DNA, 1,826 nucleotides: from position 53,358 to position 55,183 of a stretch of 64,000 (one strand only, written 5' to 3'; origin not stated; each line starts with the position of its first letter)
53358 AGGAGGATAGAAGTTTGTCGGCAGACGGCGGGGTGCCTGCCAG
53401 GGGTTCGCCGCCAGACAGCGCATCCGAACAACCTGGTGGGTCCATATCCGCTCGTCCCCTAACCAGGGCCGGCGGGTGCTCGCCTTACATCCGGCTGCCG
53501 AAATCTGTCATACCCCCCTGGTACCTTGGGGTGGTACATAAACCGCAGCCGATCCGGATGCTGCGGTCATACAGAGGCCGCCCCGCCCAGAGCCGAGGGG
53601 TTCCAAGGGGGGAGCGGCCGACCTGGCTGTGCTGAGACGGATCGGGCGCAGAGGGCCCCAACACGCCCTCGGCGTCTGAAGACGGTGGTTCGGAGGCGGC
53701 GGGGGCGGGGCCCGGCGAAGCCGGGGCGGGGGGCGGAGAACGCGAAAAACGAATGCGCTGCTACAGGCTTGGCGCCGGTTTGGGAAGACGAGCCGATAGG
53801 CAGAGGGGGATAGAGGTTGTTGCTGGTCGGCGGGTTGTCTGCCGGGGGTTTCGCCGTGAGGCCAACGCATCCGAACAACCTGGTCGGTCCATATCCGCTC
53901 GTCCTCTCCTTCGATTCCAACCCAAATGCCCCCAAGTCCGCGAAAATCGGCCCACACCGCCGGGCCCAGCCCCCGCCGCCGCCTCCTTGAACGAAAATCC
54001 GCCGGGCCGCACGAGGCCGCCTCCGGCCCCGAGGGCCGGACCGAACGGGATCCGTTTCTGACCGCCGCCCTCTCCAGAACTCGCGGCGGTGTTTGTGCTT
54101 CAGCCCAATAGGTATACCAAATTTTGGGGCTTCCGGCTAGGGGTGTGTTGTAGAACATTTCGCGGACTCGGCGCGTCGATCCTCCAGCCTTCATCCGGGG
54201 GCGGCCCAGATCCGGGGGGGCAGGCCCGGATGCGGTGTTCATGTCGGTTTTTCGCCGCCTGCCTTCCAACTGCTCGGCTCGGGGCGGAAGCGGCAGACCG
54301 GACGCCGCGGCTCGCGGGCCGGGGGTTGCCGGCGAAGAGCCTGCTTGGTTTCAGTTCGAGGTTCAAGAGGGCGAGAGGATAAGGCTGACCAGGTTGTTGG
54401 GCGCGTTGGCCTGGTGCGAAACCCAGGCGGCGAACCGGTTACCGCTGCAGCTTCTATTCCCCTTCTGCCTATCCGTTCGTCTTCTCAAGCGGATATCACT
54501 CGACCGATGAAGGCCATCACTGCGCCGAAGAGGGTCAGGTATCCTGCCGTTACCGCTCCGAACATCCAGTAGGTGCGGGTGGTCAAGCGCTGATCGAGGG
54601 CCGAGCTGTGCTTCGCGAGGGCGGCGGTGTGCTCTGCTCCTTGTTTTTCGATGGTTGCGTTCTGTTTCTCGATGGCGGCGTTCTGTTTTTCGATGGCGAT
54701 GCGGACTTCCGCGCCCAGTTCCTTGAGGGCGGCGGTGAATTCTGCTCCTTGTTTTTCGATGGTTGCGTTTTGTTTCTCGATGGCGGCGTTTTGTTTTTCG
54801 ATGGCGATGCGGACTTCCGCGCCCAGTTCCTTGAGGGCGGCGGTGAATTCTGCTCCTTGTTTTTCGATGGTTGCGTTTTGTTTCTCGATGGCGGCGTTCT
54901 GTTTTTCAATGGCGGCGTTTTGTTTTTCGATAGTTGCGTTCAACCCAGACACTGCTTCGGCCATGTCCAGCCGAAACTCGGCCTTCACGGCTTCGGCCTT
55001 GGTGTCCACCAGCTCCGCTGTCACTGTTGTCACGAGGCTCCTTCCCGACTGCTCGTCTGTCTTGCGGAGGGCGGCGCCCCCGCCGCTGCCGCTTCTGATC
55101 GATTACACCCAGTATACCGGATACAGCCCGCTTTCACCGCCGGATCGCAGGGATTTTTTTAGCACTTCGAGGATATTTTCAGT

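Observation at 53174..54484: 1.3 kb gene-free region with two 116-bp palindromic MITE/REP-like elements and further repeat fragments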

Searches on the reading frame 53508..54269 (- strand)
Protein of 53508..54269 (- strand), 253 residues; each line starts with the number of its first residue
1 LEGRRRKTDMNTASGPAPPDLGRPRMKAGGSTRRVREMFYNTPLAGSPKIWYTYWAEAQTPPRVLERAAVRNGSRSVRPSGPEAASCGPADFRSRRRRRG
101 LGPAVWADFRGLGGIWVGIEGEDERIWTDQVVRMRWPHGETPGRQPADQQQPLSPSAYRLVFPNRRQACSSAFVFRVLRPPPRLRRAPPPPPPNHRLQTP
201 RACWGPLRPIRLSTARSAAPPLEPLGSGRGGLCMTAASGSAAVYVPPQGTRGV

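Call 14: search_protein_families(library=pfam, proteins=[window:53508-54269:-], max_evalue=0.01)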
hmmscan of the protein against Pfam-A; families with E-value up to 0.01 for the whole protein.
window:53508-54269:- (253 aa): 0 families

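Call 58: search_protein_representatives(protein=window:53508-54269:-)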
Query: 253 residues. Proteins with E-value up to 0.001 (for the whole library): 13; up to 1e-10: 6; up to 1e-30: 0. The best 13 are listed.
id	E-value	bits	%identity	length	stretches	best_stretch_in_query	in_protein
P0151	2.5e-29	119.0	43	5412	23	138-186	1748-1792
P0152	8.5e-26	107.4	72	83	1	10-93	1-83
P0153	6.4e-17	78.2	74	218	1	165-229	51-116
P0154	2.4e-12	63.2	59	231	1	134-225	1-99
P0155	4.4e-11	59.1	44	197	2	128-241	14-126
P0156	4.7e-11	59.0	53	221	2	165-229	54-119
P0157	1.2e-09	54.3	77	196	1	124-164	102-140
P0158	3.3e-09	53.0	66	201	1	27-84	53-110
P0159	1.5e-08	50.8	60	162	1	24-83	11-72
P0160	8.5e-08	48.3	46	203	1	17-113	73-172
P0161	1.4e-07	47.6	54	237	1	10-119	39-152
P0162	4.4e-07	46.0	69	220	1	178-229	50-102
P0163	3.6e-05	39.7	46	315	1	135-253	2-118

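Call 61: find_encoding_contigs(protein=P0163, flank=10000, max_places=10)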
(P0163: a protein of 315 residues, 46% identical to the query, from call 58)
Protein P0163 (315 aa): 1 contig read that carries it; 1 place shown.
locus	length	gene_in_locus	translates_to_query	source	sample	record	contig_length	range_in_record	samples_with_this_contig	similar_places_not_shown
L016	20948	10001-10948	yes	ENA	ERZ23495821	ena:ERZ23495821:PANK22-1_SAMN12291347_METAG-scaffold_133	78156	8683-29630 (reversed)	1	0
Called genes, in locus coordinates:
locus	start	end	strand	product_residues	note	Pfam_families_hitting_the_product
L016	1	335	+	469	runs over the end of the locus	PF00919:UPF0004, PF04055:Radical_SAM, PF18693:TRAM_2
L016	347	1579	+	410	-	PF00994:MoCF_biosynth, PF18146:CinA_KH, PF02464:CinA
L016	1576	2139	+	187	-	PF02834:LigT_PEase, PF13563:2_5_RNA_ligase2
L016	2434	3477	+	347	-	PF00154:RecA_N, PF08423:Rad51 (weak), PF06745:ATPase (weak), PF27531:MT3502_N (weak), PF21096:RecA_C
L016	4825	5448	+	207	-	PF12895:ANAPC3 (faint)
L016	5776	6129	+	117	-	PF00436:SSB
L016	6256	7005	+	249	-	PF02104:SURF1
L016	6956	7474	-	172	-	PF04073:tRNA_edit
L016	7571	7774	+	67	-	PF03966:Trm112p (weak)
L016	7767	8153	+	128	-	PF11969:DcpS_C, PF01230:HIT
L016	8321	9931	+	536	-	PF00561:Abhydrolase_1, PF08386:Abhydrolase_4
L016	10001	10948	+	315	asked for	-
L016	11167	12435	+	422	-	PF01547:SBP_bac_1 (weak), PF13416:SBP_bac_8, PF13343:SBP_bac_6 (faint)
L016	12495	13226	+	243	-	PF01351:RNase_HII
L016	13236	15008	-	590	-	PF02771:Acyl-CoA_dh_N, PF02770:Acyl-CoA_dh_M, PF00441:Acyl-CoA_dh_1, PF22924:ACOX_C_alpha1, PF08028:Acyl-CoA_dh_2 (weak), PF12806:Acyl-CoA_dh_C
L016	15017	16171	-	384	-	PF01053:Cys_Met_Meta_PP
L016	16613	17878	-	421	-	PF02720:DUF222 (weak), PF01844:HNH (weak)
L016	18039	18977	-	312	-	-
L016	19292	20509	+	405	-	-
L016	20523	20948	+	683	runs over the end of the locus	PF01471:PG_binding_1 (weak), PF28019:HmpF (faint)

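Call 76: search_protein_families(library=ncbifam, proteins=[L016:16613-17878:-, L016:18039-18977:-, L016:19292-20509:+], max_evalue=0.01)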
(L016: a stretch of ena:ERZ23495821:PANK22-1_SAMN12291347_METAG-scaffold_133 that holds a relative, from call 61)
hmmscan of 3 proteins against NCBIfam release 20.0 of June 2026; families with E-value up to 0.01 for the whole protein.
L016:16613-17878:- (421 aa): 1 family
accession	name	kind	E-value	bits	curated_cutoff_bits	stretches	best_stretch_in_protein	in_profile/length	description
NF040563.1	guided_IscB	equivalog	0.00022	20.4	175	1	347-403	184-240/314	RNA-guided endonuclease IscB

L016:18039-18977:- (312 aa): 0 families

L016:19292-20509:+ (405 aa): 2 families
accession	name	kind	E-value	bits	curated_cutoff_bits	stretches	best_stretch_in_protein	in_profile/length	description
NF058595.1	invert_tail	domain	0.00035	20.9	37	1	21-63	48-88/113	lipo-invert putative C-terminal anchoring domain-containing protein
NF047847.2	SS_mature_LptM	equivalog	0.0075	16.3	27.7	0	25-46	4-21/31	LPS translocon maturation chaperone LptM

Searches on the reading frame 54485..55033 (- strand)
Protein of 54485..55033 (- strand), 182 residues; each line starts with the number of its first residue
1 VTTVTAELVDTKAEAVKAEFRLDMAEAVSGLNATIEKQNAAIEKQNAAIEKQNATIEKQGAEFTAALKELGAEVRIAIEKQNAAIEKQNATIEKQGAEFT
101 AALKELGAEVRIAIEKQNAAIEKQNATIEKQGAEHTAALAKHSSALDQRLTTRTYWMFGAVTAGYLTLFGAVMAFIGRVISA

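Call 14: search_protein_families(library=pfam, proteins=[window:54485-55033:-], max_evalue=0.01)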
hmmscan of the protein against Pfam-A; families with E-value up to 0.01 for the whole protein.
window:54485-55033:- (182 aa): 4 families
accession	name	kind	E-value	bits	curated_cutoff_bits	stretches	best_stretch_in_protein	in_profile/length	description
PF23229.2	DUF7067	-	1e-08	35.3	27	0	51-74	17-40/56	Alpha-glucan water dikinase, DUF7067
PF01519.22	DUF16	-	0.00035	21.4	40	0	12-67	33-89/104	Protein of unknown function DUF16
PF14523.12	Syntaxin_2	-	0.0061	17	26.5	0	32-94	47-114/134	Syntaxin-like protein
PF20904.2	ExsD_M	-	0.0085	16.6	27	0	16-59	21-62/66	Antiactivator protein ExsD helical hairpin domain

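Call 76: search_protein_families(library=ncbifam, proteins=[window:54485-55033:-], max_evalue=0.01)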
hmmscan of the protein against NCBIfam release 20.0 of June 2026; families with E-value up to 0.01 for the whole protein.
window:54485-55033:- (182 aa): 2 families
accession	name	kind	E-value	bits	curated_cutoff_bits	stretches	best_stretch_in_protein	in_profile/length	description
TIGR04211.1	SH3_and_anchor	equivalog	0.0051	16.4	65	0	77-176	84-187/198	TIGR04211 family SH3 domain-containing protein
NF038350.1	taxis_HmpF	equivalog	0.0064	14.9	200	1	32-148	133-243/553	pilus motility taxis protein HmpF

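Call 77: search_protein_families(library=phrogs, proteins=[window:54485-55033:-], max_evalue=0.001)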
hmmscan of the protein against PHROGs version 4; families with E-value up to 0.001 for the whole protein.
window:54485-55033:- (182 aa): 2 families
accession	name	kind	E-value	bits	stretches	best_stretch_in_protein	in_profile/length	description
phrog_37870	-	unknown function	2.4e-05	24.6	0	38-74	121-157/382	-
phrog_24520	-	unknown function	0.00069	20.6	0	40-54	10-24/60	-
